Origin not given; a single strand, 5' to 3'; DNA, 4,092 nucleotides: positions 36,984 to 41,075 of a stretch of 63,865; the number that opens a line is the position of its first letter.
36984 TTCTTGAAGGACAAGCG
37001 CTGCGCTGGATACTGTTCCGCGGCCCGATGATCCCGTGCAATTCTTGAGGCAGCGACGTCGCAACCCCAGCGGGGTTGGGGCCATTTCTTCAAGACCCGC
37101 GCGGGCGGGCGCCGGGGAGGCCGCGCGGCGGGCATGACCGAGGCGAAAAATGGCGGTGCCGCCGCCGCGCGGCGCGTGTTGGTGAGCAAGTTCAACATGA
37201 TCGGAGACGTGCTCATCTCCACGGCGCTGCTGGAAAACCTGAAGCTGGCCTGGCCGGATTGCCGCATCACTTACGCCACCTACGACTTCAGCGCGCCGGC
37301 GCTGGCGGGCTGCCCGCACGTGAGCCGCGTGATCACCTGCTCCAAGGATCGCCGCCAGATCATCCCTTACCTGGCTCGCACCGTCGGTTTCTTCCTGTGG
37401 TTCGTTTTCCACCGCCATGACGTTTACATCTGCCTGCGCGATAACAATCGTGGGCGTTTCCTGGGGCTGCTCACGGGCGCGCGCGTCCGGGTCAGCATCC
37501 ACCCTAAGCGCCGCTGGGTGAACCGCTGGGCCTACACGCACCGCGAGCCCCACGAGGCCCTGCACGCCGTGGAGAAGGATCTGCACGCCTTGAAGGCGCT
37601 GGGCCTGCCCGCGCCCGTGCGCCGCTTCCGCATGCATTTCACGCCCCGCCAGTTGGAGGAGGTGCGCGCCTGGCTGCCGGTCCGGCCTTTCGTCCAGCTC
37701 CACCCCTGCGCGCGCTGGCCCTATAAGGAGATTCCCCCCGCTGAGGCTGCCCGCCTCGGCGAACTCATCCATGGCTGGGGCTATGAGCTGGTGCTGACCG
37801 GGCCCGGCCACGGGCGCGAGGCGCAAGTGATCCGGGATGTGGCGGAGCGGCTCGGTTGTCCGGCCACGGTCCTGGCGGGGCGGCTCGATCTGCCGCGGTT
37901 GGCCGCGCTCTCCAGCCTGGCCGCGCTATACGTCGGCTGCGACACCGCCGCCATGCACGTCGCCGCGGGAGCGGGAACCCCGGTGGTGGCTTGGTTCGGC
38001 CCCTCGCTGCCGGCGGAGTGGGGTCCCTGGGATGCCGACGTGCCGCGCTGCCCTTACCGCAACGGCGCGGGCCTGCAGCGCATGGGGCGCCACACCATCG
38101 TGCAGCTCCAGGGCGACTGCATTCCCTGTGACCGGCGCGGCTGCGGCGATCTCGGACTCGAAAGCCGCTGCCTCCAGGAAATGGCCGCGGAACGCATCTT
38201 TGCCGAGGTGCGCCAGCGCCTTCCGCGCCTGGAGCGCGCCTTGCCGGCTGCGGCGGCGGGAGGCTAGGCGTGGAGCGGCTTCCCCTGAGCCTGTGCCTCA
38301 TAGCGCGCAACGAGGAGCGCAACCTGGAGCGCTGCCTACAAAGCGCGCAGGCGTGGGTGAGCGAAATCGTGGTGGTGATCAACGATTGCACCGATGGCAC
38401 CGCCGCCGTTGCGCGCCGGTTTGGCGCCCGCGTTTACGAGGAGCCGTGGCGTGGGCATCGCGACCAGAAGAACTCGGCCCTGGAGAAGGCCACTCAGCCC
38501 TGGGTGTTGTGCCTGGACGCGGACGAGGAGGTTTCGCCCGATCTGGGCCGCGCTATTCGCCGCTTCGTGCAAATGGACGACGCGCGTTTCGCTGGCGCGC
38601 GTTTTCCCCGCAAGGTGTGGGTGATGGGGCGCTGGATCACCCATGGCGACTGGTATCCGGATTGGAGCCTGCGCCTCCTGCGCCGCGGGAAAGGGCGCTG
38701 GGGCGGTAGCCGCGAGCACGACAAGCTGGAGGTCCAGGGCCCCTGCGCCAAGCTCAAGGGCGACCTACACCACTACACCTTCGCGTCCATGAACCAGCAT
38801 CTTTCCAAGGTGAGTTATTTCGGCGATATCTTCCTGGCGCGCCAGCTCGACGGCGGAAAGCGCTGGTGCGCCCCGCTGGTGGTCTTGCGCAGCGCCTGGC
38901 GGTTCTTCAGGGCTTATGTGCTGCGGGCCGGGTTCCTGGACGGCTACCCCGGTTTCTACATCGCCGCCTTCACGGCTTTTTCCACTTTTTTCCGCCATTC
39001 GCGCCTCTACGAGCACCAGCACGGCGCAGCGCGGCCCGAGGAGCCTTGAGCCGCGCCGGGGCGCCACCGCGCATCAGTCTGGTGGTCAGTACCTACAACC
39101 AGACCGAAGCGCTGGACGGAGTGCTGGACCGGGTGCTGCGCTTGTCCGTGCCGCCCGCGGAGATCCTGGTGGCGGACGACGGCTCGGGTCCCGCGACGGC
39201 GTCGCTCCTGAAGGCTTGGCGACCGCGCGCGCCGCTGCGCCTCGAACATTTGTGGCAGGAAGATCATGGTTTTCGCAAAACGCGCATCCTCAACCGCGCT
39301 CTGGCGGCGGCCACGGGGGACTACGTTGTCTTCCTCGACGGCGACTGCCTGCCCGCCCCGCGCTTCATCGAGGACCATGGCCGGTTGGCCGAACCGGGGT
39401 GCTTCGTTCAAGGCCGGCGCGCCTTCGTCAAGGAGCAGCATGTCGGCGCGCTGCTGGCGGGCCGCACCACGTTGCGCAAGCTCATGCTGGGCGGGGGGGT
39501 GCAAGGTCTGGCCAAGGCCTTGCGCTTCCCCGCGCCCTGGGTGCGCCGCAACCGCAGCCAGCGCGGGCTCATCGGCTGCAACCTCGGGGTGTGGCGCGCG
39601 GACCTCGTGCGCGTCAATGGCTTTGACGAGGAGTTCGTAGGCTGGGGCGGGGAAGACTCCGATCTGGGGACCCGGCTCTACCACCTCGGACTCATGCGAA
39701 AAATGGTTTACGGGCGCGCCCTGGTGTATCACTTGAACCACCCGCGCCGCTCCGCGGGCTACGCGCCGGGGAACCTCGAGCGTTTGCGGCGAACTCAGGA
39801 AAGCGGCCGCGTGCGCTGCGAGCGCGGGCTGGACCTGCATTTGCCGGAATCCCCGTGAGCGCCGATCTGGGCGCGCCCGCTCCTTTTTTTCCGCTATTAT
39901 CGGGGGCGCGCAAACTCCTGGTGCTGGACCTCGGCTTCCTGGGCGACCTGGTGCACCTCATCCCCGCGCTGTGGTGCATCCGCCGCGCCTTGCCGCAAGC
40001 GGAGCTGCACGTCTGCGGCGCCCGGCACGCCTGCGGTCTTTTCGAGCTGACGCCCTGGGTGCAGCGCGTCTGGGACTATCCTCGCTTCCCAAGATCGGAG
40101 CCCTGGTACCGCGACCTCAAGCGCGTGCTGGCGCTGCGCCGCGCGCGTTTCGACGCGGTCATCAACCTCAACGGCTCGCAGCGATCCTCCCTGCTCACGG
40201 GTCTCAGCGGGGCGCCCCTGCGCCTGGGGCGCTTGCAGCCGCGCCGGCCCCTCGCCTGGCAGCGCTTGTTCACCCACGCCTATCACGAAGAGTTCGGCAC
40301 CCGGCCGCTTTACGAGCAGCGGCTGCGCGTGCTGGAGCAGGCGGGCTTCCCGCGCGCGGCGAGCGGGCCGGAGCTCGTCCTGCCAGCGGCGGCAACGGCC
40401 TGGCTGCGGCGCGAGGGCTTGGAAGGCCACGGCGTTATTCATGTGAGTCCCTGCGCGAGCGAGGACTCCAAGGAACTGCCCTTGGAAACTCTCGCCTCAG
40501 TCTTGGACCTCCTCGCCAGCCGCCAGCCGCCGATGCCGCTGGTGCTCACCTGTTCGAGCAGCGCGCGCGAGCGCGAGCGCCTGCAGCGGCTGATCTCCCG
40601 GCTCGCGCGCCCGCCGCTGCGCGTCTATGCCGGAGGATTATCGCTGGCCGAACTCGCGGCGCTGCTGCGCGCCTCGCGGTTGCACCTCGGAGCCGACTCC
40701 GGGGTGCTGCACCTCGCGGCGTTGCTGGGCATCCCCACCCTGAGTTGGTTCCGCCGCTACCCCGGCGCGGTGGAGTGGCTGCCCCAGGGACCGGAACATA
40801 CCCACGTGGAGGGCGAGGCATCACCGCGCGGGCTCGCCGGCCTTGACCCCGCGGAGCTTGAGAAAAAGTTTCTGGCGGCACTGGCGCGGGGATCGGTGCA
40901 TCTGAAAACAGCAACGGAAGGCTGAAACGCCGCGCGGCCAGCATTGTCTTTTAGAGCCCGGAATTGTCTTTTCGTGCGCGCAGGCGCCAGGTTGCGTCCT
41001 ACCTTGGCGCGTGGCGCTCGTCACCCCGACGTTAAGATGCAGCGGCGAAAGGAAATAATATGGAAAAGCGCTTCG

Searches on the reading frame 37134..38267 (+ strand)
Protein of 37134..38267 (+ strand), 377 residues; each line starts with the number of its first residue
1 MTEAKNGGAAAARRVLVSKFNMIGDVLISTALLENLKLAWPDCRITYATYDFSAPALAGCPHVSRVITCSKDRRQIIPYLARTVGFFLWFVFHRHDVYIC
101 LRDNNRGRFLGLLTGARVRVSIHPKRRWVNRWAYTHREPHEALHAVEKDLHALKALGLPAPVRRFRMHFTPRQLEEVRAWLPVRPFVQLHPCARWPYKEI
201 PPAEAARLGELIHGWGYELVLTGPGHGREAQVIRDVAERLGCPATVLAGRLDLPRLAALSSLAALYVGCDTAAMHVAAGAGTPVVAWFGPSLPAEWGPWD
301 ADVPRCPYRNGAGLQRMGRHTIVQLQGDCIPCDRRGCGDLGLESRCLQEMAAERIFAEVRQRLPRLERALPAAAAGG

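Call 49: search_protein_families(library=pfam, proteins=[window:37134-38267:+], max_evalue=0.00001)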
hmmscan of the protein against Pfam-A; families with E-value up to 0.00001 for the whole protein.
window:37134-38267:+ (377 aa): 1 family
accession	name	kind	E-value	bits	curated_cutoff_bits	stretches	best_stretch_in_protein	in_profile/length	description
PF01075.23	Glyco_transf_9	-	3.6e-24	85.9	22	1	95-302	13-223/247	Glycosyltransferase family 9 (heptosyltransferase)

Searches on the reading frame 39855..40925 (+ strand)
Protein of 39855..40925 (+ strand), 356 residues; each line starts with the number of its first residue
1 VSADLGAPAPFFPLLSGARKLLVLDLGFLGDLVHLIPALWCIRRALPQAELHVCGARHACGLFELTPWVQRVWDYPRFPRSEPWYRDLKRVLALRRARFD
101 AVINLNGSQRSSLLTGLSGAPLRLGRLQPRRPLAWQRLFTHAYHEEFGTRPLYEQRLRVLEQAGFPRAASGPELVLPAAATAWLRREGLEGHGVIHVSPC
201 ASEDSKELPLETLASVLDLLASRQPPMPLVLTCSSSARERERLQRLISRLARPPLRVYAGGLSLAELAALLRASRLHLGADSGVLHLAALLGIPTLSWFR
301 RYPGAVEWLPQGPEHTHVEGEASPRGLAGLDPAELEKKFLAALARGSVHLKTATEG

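Call 11: search_protein_families(library=ncbifam, proteins=[window:39855-40925:+], max_evalue=0.001)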
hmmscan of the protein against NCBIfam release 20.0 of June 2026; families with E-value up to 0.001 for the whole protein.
window:39855-40925:+ (356 aa): 4 families
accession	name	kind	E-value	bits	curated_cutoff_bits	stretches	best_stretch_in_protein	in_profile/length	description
TIGR02201.1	heptsyl_trn_III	equivalog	1.1e-24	87.1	170.2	1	21-310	2-296/344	putative lipopolysaccharide heptosyltransferase III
TIGR02193.1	heptsyl_trn_I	equivalog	2.4e-20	73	185.3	1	22-303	3-285/320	lipopolysaccharide heptosyltransferase I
NF007742.0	PRK10422.1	equivalog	1.7e-15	56.7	467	1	18-300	5-289/352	lipopolysaccharide core heptosyltransferase RfaQ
TIGR02195.1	heptsyl_trn_II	equivalog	2.6e-08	33.4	134.6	1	21-296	2-279/339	lipopolysaccharide heptosyltransferase II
